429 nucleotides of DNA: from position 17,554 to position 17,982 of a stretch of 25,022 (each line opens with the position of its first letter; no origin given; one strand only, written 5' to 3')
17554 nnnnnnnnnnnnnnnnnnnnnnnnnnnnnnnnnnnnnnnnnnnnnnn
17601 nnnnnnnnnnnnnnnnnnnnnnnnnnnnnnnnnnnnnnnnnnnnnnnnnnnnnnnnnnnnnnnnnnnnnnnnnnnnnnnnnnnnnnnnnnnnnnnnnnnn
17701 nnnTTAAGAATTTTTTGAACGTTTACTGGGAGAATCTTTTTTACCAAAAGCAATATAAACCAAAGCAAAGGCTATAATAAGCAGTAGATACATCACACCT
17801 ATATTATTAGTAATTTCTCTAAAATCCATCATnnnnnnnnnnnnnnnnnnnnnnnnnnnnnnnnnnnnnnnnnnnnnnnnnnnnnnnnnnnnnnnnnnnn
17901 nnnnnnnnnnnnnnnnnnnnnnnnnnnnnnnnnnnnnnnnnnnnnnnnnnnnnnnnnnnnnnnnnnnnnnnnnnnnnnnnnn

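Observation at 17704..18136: Three start-stop-coupled mini membrane proteins, two of them clear paralogs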

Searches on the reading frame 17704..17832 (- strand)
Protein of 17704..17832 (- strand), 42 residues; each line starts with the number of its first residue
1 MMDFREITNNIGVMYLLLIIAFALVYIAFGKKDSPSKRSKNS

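Call 6: search_protein_families(library=pfam, proteins=[window:17704-17832:-], max_evalue=1)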
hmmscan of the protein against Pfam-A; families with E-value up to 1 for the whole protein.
window:17704-17832:- (42 aa): 1 family
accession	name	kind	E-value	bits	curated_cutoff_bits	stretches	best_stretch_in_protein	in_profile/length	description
PF02468.20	PsbN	-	0.11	12.8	25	1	10-31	8-29/43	Photosystem II reaction centre N protein (psbN)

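Call 18: search_protein_families(library=ncbifam, proteins=[window:17704-17832:-], max_evalue=1)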
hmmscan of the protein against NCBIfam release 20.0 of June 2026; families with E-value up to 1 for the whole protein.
window:17704-17832:- (42 aa): 3 families
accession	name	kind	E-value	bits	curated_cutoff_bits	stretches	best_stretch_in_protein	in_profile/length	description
NF041554.1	SA1362_fam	subfamily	0.027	14.6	42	1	3-39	23-59/70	SA1362 family protein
NF041023.1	PP0621_fam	subfamily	0.14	12.4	45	1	15-40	3-28/71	PP0621 family protein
NF011430.0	PRK14861.1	subfamily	0.14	11.7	62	1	9-32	3-24/61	twin arginine translocase protein A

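Call 19: search_protein_families(library=phrogs, proteins=[window:17704-17832:-], max_evalue=1)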
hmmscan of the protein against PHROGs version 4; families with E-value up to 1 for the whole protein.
window:17704-17832:- (42 aa): 0 families

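Call 20: search_protein_families(library=padloc, proteins=[window:17704-17832:-], max_evalue=1)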
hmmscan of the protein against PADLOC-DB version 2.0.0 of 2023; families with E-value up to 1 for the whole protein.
window:17704-17832:- (42 aa): 0 families

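Call 22: find_homologous_proteins(query=A2, max_evalue=10)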
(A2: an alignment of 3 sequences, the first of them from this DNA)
Query A2 (3 sequences) (42 aa, profile of the alignment): 12 proteins with E <= 10 among 52 candidates.
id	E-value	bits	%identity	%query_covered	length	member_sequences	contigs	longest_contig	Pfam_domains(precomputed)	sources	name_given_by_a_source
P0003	2.1e-25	106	100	98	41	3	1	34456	-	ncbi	-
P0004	1.1e-22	97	88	95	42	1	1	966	-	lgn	-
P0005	3.4e-19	86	82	90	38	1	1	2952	-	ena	-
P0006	1.2e-18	84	90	69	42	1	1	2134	-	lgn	-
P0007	6.0e-15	72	75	86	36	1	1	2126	-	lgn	-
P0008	6.8e-4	37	49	93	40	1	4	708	-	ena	-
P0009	8.6e-4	37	53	90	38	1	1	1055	-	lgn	-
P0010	3.6e-3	35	47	71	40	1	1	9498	-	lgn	-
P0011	3.7e-3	35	54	88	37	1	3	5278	-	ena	-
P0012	8.7e-3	33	73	52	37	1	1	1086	-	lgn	-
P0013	4.1e-2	31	50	90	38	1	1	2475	-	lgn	-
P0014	4.2e-1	28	76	50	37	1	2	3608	-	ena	-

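Call 24: list_cluster_members(proteins=[P0003])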
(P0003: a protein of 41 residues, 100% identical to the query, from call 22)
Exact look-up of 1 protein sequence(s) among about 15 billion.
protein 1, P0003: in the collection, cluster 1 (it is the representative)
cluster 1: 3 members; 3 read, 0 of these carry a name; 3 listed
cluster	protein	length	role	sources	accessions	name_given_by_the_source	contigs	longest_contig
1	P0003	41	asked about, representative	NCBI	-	-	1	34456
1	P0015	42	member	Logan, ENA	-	-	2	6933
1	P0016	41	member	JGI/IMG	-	-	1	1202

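Call 25: find_encoding_contigs(protein=P0003, flank=3000, max_places=3)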
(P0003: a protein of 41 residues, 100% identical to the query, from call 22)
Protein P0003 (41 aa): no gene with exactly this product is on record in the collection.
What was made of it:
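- Tried and rejected: P0003, the NCBI copy of P3, could not be located as a contig (call 25).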

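Call 26: find_encoding_contigs(protein=P0010, flank=6000, max_places=4)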
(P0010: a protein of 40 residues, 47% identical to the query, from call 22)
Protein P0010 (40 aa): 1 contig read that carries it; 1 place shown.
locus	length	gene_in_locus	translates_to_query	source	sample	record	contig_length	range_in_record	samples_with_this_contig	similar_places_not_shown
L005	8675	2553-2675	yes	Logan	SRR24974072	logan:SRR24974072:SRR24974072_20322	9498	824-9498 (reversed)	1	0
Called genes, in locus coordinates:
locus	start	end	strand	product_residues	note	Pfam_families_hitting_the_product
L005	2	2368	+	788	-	?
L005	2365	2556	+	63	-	-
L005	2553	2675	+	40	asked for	-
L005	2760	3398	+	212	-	PF10531:SLBB, PF12836:HHH_3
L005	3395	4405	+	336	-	PF03772:Competence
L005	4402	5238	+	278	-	-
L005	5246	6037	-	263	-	PF08282:Hydrolase_3 (faint)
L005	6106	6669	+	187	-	-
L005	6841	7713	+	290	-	PF00892:EamA, PF03151:TPT (faint), PF05653:Mg_trans_NIPA (faint), PF00892:EamA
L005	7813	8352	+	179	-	PF20803:PaaX_M, PF09827:CRISPR_Cas2 (weak)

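Call 27: find_encoding_contigs(protein=P0011, flank=6000, max_places=4)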
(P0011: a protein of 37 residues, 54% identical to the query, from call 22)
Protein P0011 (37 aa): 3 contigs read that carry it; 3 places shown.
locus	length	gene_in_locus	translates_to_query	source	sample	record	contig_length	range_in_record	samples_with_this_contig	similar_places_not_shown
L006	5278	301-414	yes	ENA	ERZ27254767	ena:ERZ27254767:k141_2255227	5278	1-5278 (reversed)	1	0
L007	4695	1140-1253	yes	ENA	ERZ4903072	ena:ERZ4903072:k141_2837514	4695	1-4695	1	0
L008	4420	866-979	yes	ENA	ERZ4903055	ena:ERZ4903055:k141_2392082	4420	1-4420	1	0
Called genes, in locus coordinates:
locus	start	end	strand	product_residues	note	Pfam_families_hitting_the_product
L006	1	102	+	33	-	?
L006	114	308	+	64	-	-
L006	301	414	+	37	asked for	-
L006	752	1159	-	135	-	PF10706:Aminoglyc_resit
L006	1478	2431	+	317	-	PF00698:Acyl_transf_1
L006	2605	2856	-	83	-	PF01541:GIY-YIG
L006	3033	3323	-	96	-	PF02452:PemK_toxin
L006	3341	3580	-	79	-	-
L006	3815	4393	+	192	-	PF12686:DUF3800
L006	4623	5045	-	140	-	-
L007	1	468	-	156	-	?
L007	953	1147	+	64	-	-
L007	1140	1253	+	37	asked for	-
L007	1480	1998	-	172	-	PF10706:Aminoglyc_resit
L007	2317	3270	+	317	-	PF00698:Acyl_transf_1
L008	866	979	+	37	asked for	-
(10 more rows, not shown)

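Call 30: find_encoding_contigs(protein=P0014, flank=4000, max_places=3)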
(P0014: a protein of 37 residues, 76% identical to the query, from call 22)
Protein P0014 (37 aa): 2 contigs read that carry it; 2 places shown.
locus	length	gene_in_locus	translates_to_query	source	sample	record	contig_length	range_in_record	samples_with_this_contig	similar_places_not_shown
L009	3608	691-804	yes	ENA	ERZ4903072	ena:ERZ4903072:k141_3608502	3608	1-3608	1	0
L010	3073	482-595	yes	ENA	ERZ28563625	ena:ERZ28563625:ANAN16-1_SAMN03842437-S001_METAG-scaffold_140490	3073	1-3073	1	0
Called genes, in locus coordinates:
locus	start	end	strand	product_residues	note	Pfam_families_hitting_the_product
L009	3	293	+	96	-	?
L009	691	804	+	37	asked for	-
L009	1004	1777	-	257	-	-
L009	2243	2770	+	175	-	-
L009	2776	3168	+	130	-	-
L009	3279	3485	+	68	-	PF04255:DUF433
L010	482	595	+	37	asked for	-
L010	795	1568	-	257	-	-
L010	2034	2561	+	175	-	-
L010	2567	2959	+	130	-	-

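Call 31: find_encoding_contigs(protein=P0005, flank=4000, max_places=3)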
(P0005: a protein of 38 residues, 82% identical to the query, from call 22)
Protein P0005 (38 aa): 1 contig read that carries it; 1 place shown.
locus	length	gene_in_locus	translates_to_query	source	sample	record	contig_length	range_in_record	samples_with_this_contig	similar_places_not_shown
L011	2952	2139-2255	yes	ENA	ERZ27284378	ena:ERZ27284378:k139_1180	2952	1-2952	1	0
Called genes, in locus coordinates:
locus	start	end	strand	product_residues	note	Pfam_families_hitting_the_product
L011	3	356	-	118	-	?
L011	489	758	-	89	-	PF00312:Ribosomal_S15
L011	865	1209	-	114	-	-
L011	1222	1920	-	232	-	-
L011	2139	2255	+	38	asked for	-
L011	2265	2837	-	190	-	-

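Call 32: find_encoding_contigs(protein=P0013, flank=4000, max_places=3)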
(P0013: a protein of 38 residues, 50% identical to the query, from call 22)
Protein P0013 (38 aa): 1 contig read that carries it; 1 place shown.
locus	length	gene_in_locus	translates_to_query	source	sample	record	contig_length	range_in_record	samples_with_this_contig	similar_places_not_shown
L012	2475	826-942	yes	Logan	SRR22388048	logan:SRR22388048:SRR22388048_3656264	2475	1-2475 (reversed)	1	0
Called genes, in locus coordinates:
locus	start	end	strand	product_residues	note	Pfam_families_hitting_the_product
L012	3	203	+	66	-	?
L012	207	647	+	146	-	PF21982:RecX_HTH1 (faint), PF02631:RecX_HTH2, PF21981:RecX_HTH3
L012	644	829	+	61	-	-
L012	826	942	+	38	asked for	-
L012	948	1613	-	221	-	PF06271:RDD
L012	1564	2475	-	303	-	?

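Call 33: find_encoding_contigs(protein=P0007, flank=4000, max_places=3)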
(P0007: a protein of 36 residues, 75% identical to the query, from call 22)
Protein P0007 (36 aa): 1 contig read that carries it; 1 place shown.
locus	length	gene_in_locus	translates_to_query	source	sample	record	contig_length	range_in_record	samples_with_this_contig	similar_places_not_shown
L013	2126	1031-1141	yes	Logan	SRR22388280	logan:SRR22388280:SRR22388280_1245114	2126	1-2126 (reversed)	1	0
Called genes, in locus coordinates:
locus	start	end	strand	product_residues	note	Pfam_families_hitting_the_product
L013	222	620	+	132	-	-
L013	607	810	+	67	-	-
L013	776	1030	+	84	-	-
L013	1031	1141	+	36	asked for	-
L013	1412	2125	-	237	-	?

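Call 43: search_solved_structures(query=A5, max_evalue=10, show_alignments=3)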
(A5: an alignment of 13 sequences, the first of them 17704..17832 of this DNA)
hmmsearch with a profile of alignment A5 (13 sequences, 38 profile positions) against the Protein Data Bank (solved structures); distinct sequences matched with E-value up to 10: 1.
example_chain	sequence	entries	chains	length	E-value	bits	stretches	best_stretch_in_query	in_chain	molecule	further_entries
8qkd_A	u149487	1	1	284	0.033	16.8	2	8-27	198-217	sc-CC-5-24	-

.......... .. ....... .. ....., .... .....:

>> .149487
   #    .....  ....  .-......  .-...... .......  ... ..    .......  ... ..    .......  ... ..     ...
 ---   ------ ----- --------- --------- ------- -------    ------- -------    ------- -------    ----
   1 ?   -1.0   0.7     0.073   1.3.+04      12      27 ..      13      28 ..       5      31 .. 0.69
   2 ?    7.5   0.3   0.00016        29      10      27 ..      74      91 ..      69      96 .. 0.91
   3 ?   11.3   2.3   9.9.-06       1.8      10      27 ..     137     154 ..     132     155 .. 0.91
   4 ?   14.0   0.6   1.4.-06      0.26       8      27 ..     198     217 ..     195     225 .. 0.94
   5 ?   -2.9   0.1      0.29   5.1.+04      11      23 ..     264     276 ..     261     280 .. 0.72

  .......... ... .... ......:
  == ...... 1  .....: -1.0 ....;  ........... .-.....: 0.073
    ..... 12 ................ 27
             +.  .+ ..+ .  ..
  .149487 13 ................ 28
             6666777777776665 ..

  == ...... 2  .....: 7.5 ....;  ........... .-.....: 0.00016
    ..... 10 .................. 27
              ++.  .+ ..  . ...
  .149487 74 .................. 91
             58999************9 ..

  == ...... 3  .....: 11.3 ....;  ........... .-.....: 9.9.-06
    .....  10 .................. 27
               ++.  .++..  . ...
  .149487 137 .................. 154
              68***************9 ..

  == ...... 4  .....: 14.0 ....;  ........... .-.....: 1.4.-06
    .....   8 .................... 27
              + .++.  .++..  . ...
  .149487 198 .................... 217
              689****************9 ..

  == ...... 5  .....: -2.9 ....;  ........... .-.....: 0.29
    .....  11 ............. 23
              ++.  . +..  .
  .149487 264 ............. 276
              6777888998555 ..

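Call 45: search_protein_families(library=pfam, alignment_id=A5, max_evalue=10)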
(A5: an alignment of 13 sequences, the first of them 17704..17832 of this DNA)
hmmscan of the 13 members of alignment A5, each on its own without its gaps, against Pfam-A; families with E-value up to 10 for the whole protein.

A. member 1, window:17704-17832:- (42 aa): 1 family
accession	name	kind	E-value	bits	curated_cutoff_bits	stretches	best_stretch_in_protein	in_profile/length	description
PF02468.20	PsbN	-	0.11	12.8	25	1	10-31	8-29/43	Photosystem II reaction centre N protein (psbN)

B. families by the number of members that match (of 13 scanned): 7 families
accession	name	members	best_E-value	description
PF02468.20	PsbN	10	0.0026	Photosystem II reaction centre N protein (psbN)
PF05251.17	Ost5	1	0.02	Oligosaccharyltransferase subunit 5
PF11683.13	DUF3278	1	0.033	Protein of unknown function (DUF3278)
PF25184.1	YxzE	1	0.068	YxzE-like putative bacteriocin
PF23858.1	DUF7220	1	0.096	Family of unknown function (DUF7220)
PF09163.16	Form-deh_trans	1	0.1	Formate dehydrogenase N, transmembrane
PF06365.17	CD34_antigen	1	0.11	CD34/Podocalyxin family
